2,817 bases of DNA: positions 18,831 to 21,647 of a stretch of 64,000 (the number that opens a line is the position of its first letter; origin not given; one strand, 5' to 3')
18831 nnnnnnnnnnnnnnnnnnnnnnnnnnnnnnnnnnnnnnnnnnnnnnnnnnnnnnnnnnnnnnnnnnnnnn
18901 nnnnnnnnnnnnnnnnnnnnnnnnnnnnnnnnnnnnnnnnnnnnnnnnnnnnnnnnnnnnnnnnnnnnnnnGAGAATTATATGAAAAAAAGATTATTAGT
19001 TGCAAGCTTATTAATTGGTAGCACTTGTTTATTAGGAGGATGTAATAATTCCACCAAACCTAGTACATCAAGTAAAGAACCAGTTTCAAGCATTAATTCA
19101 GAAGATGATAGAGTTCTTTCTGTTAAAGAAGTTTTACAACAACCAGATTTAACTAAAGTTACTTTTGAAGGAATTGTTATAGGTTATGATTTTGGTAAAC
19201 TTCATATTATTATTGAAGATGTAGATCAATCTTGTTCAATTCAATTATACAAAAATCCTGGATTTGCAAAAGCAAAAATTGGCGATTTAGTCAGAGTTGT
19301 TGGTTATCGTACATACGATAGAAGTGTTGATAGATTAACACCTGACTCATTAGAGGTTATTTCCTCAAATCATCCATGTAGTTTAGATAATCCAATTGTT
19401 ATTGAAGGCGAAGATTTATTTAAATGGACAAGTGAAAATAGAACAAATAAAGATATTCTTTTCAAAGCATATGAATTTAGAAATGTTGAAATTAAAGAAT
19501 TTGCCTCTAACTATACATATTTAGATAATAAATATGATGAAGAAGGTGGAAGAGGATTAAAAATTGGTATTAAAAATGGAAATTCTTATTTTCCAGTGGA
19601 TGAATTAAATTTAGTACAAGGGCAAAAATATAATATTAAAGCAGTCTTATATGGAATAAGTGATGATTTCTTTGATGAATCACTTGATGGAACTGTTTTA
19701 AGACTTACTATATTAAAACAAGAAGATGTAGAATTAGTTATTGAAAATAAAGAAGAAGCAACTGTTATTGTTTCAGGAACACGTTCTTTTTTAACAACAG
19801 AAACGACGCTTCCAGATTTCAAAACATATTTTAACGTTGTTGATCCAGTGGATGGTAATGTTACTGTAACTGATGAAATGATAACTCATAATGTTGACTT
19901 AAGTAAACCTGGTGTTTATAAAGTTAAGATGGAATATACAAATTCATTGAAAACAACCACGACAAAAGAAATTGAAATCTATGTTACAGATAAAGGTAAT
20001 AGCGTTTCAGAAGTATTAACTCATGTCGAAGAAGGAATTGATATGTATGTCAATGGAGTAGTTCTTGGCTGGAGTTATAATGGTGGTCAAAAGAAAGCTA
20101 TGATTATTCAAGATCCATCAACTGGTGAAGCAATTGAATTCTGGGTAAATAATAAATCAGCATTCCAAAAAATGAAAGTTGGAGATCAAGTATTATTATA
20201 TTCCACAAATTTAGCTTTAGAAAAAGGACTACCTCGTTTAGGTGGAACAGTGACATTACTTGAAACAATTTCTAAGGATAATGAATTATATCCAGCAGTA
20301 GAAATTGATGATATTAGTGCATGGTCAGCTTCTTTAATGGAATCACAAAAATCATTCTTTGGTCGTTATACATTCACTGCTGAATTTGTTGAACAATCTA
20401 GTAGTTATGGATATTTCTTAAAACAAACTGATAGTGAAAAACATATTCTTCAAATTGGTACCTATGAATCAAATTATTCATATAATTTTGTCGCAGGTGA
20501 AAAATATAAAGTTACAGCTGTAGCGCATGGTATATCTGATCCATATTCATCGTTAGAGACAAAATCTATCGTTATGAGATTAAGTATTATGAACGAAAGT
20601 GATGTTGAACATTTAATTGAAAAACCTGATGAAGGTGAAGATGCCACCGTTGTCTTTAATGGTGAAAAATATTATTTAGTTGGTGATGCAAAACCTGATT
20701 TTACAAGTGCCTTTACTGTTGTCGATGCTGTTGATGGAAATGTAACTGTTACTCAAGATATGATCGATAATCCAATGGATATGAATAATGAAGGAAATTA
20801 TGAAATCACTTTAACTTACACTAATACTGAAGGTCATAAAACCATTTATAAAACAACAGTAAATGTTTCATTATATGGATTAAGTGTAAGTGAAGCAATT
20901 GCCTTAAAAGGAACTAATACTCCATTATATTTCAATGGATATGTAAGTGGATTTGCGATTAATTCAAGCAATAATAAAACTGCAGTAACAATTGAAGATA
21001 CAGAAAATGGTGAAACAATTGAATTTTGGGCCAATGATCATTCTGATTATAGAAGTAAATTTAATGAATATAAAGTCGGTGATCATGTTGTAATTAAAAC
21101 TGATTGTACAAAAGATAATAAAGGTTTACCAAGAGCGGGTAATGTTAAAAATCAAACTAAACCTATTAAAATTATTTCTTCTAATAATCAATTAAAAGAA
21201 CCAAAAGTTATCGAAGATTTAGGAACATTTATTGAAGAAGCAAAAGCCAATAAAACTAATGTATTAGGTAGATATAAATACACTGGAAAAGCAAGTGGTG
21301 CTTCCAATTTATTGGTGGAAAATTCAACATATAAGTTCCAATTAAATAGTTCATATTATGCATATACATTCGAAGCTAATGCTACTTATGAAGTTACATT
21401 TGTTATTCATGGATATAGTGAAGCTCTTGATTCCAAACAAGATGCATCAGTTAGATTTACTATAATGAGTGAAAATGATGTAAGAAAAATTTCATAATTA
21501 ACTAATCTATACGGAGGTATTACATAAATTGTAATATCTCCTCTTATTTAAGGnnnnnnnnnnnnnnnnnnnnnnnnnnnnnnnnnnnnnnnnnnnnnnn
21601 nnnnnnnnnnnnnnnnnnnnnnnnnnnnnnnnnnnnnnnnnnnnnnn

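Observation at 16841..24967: Surface EEP nuclease + OB-repeat lipoprotein + Fbp/Pot-type ABC importer + 2H phosphoesterase, a candidate nucleic-acid scavenging locus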

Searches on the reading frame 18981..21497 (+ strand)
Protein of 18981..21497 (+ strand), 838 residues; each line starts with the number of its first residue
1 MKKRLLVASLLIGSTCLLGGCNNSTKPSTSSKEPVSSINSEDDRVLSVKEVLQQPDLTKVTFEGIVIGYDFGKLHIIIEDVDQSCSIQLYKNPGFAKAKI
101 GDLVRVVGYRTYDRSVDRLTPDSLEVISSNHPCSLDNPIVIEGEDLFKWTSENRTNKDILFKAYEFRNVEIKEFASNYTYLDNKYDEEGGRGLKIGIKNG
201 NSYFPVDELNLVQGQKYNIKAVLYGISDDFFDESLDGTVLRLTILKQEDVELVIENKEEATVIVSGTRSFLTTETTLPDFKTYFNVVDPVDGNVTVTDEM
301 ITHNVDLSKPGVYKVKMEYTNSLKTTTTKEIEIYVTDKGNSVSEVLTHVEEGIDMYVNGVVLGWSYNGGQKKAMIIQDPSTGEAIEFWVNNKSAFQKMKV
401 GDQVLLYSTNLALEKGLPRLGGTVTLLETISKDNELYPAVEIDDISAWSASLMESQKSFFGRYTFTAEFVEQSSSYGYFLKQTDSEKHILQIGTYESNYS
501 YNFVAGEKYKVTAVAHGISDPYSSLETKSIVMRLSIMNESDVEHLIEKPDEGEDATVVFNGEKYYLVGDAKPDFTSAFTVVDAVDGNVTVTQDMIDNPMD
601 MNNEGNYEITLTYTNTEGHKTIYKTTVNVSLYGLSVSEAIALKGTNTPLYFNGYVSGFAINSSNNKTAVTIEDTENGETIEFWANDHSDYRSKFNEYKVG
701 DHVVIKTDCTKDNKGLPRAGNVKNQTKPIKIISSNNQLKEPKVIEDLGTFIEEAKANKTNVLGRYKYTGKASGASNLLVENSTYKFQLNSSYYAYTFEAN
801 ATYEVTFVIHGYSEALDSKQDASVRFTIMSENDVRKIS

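Call 3: search_protein_families(library=pfam, proteins=[window:18981-21497:+], max_evalue=0.01)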
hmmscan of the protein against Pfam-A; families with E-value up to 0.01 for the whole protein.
window:18981-21497:+ (838 aa): 1 family
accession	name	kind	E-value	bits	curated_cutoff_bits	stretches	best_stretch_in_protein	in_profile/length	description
PF18981.6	InlK_D3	-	0.0013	19.2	25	0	584-629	30-73/75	Internalin K domain (D3/D4)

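Call 4: search_protein_families(library=ncbifam, proteins=[window:18981-21497:+], max_evalue=0.01)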
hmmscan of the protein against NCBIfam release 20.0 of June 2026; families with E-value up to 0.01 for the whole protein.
window:18981-21497:+ (838 aa): 0 families

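Call 8: search_solved_structures(query=window:18981-21497:+, max_evalue=1)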
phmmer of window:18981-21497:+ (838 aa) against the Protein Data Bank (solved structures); distinct sequences matched with E-value up to 1: 3.
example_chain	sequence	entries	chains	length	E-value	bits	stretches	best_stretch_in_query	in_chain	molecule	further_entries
2kpn_A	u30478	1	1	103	0.0077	17.7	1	568-631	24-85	Bacillolysin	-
1ftp_A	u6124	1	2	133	0.24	12.8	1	171-264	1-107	MUSCLE FATTY ACID BINDING PROTEIN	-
7c2b_C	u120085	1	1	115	0.82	11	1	697-755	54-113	Thioredoxin F2, chloroplastic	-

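Call 23: find_homologous_proteins(query=window:18981-21497:+, max_evalue=0.001)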
Query window:18981-21497:+ (838 aa): 17 proteins with E <= 0.001 among 8000 candidates.
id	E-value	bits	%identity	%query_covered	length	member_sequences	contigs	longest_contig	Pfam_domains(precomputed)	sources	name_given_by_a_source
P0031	0.0e+0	1865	100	100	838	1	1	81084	-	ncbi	-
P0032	0.0e+0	1506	80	100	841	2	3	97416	-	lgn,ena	-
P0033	0.0e+0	1375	73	100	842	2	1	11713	-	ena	-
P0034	1.2e-297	1008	54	95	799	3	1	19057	-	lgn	-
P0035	1.0e-293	995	56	64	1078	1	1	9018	PF18942.6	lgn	-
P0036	7.7e-276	936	50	95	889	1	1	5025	PF09479.17,PF16403.12,PF18942.6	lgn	-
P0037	1.1e-249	849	58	64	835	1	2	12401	-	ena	-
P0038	8.6e-244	830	37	100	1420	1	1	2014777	PF19886.5,PF21840.2,PF18981.7,PF25942.1,PF07523.19,PF25275.2,PF18942.6,PF11772.14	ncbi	ncbi:hypothetical protein RJI07_07905 [Mycoplasmatota bacterium WC30]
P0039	1.4e-213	730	47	66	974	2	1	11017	-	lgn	-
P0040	1.5e-203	696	37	96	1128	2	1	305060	PF22416.3,PF18981.7,PF07523.19,PF18942.6,PF23835.2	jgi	jgi:hypothetical protein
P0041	6.0e-202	691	42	100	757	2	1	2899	PF18942.6,PF01336.32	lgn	-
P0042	3.1e-194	666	47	67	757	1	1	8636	PF18942.6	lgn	-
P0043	1.1e-184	634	49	67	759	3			PF11518.14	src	-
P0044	2.7e-182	626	52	65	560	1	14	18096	-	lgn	-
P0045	1.4e-145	505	46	66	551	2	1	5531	-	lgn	-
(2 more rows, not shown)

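Call 24: search_protein_families(library=pfam, proteins=[P0038, P0040, P0041, P0035, P0036, window:18981-21497:+], max_evalue=1)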
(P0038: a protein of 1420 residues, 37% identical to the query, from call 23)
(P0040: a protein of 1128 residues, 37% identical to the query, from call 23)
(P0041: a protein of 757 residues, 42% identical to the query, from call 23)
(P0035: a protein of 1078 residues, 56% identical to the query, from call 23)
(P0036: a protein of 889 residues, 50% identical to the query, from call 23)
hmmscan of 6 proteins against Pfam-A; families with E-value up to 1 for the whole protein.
P0038 (1420 aa): 18 families
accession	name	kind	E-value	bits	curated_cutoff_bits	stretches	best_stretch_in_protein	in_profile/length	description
PF18942.5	DUF5689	-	2.4e-15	57.4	28.6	4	625-704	2-82/217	Family of unknown function (DUF5689)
PF07523.18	Big_3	-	2.3e-08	34.6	21.2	2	292-336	23-67/68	Bacterial Ig-like domain (group 3)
PF25275.1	Golvesin_C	-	1e-07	32.5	31.6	0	309-362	45-96/132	Golvesin C-terminal domain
PF11772.13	EpuA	-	3.4e-07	30.2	27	0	361-379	12-29/46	DNA-directed RNA polymerase subunit beta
PF19886.4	DUF6359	-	8e-07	29.2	23.2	0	635-665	2-31/110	Domain of unknown function (DUF6359)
PF18981.6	InlK_D3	-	5.1e-06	26.9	25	2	308-340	41-74/75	Internalin K domain (D3/D4)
PF21840.1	DUF6899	-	0.00011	23.1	27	0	1312-1364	17-69/85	Domain of unknown function (DUF6899)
PF22416.2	Lmo2445-like_C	-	0.00013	22.9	27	0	404-458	10-64/94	Lmo2445-like, C-terminal domain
PF16990.11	CBM_35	-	0.00019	22.1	28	0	305-331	36-62/121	Carbohydrate binding module (family 35)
PF09314.17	DUF1972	-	0.00042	20.4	25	0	1326-1358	16-49/186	Domain of unknown function (DUF1972)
PF16403.11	Bact_surface_Ig-like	-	0.00043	20.7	27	0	297-332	28-62/71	Bacterial surface protein, Ig-like domain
PF04406.19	TP6A_N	-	0.0018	18.5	26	0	551-567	15-31/62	Type IIB DNA topoisomerase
PF07495.19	Y_Y_Y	-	0.0021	18.3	26.6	0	1180-1205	37-64/65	Y_Y_Y domain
PF18540.6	DUF5626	-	0.0033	18.2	26.7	0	1155-1222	11-80/120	Domain of unknown function (DUF5626)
PF16602.10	USP19_linker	-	0.0083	17.1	30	0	404-430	20-46/121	Linker region of USP19 deubiquitinase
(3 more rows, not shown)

P0040 (1128 aa): 17 families
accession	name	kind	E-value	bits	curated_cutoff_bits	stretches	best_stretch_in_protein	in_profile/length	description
PF18942.5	DUF5689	-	3e-13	50.6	28.6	3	633-703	15-85/217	Family of unknown function (DUF5689)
PF18981.6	InlK_D3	-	1.5e-07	31.8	25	3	568-625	20-75/75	Internalin K domain (D3/D4)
PF22416.2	Lmo2445-like_C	-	3.8e-06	27.8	27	0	997-1030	31-64/94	Lmo2445-like, C-terminal domain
PF07523.18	Big_3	-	7.5e-06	26.6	21.2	2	872-909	32-62/68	Bacterial Ig-like domain (group 3)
PF16990.11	CBM_35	-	2.7e-05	24.9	28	0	875-903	34-62/121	Carbohydrate binding module (family 35)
PF16403.11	Bact_surface_Ig-like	-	3.7e-05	24.1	27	0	578-616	26-62/71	Bacterial surface protein, Ig-like domain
PF11772.13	EpuA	-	0.0001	22.3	27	0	355-373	12-29/46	DNA-directed RNA polymerase subunit beta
PF25275.1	Golvesin_C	-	0.00016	22.1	31.6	0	588-647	40-97/132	Golvesin C-terminal domain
PF11518.13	DUF3221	-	0.00033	21.3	26.4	0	963-989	38-66/82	Protein of unknown function (DUF3221)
PF19886.4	DUF6359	-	0.0004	20.6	23.2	0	341-379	2-39/110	Domain of unknown function (DUF6359)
PF23835.1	DUF7205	-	0.00069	19.8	27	0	394-442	12-61/128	Domain of unknown function (DUF7205)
PF05989.17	Chordopox_A35R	-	0.0028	18.1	27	0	584-629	119-164/174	Chordopoxvirus A35R protein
PF16602.10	USP19_linker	-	0.0059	17.6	30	0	688-714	20-46/121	Linker region of USP19 deubiquitinase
PF01878.24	EVE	-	0.0068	16.9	23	0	971-987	38-54/145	EVE domain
PF15338.11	TPIP1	-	0.012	16.1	27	0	781-810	64-93/123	p53-regulated apoptosis-inducing protein 1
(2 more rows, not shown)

P0041 (757 aa): 11 families
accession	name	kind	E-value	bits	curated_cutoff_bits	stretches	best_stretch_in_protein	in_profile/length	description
PF18942.5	DUF5689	-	1.8e-06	28.4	28.6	2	557-619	16-75/217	Family of unknown function (DUF5689)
PF01336.31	tRNA_anti-codon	-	1.6e-05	25.2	27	0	675-724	2-55/75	OB-fold nucleic acid binding domain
PF19886.4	DUF6359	-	0.0024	18.1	23.2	0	338-392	2-53/110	Domain of unknown function (DUF6359)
PF17008.10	DUF5088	-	0.0038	17.4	29.4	0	384-410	33-60/184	Domain of unknown function (DUF5088)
PF16403.11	Bact_surface_Ig-like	-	0.0058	17.1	27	1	298-331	37-70/71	Bacterial surface protein, Ig-like domain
PF18981.6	InlK_D3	-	0.0071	16.8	25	1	288-331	31-74/75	Internalin K domain (D3/D4)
PF07523.18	Big_3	-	0.0092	16.7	21.2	1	290-324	30-65/68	Bacterial Ig-like domain (group 3)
PF11518.13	DUF3221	-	0.024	15.4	26.4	0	594-641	35-81/82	Protein of unknown function (DUF3221)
PF20785.2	MACPF_D3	-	0.063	13.9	25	0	482-528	8-54/66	MACPF protein, D3 domain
PF18911.6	PKD_4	-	0.4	11.2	27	0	305-330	57-83/85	PKD domain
PF24203.1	Phage_ProQ_C_like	-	0.62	11.2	27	0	674-714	21-59/112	Phage ProQ C-terminal-like domain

P0035 (1078 aa): 9 families
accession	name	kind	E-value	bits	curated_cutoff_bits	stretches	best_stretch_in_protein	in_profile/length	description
PF18942.5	DUF5689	-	7.4e-05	23.2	28.6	1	880-942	22-78/217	Family of unknown function (DUF5689)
PF12158.14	DUF3592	-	0.0079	17.3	25.3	0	881-940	20-68/84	Domain of unknown function (DUF3592)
PF16403.11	Bact_surface_Ig-like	-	0.011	16.2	27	2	308-342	37-71/71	Bacterial surface protein, Ig-like domain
PF18981.6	InlK_D3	-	0.014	15.9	25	1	832-865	41-73/75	Internalin K domain (D3/D4)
PF04731.17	Caudal_act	-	0.016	16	22.4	0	610-644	37-71/136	Caudal like protein activation region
PF04234.18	CopC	-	0.039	15.4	23.3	0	257-338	3-88/92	CopC domain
PF18911.6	PKD_4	-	0.62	10.6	27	0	315-341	57-84/85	PKD domain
PF24547.1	DUF7601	-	0.87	10.6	27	0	471-534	21-94/116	Domain of unknown function (DUF7601)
PF07532.17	Big_4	-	0.9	9.6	22.1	0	699-712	44-57/59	Bacterial Ig-like domain (group 4)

P0036 (889 aa): 11 families
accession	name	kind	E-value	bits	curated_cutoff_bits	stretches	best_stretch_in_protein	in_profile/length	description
PF09479.16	Flg_new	-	1e-17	64.4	27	1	24-90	1-65/65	Listeria-Bacteroides repeat domain (List_Bact_rpt)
PF16403.11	Bact_surface_Ig-like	-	9.7e-07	29.2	27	2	356-391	36-71/71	Bacterial surface protein, Ig-like domain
PF18981.6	InlK_D3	-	4.6e-05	23.9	25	2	634-680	29-73/75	Internalin K domain (D3/D4)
PF07523.18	Big_3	-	6.9e-05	23.5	21.2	2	350-379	32-60/68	Bacterial Ig-like domain (group 3)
PF00801.26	PKD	-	0.00051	20.4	23.5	1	609-675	3-76/80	PKD domain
PF03060.21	NMO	-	0.0067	16.3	28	0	660-717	119-176/331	Nitronate monooxygenase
PF14699.12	hGDE_N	-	0.019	15.5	22.1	1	355-391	44-83/92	N-terminal domain from the human glycogen debranching enzyme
PF03067.21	LPMO_10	-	0.066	14.3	23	0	367-406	89-126/183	Lytic polysaccharide mono-oxygenase, cellulose-degrading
PF18874.5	QPE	-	0.094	13.3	25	1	341-366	5-30/44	QPE domain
PF25198.1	Spore_GerAC_N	-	0.16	12.3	27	0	361-408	16-69/176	Spore germination protein N-terminal domain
PF18911.6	PKD_4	-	0.96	10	27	0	652-679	56-84/85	PKD domain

window:18981-21497:+ (838 aa): 6 families
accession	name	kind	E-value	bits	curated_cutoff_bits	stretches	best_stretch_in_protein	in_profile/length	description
PF18981.6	InlK_D3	-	0.0013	19.2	25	1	584-629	30-73/75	Internalin K domain (D3/D4)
PF16403.11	Bact_surface_Ig-like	-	0.013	15.9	27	2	291-333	28-69/71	Bacterial surface protein, Ig-like domain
PF23237.1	HYR_4C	-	0.082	13.5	27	1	578-629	23-73/73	HYR-like domain with 4 cysteines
PF01878.24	EVE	-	0.098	13.1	23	1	385-431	22-69/145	EVE domain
PF18911.6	PKD_4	-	0.79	10.3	27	0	603-625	58-79/85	PKD domain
PF22265.2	T26-6p_Ig-like_dom_2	-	0.97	9.9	27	0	578-625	54-101/130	T26-6p, second immunoglobulin-like domain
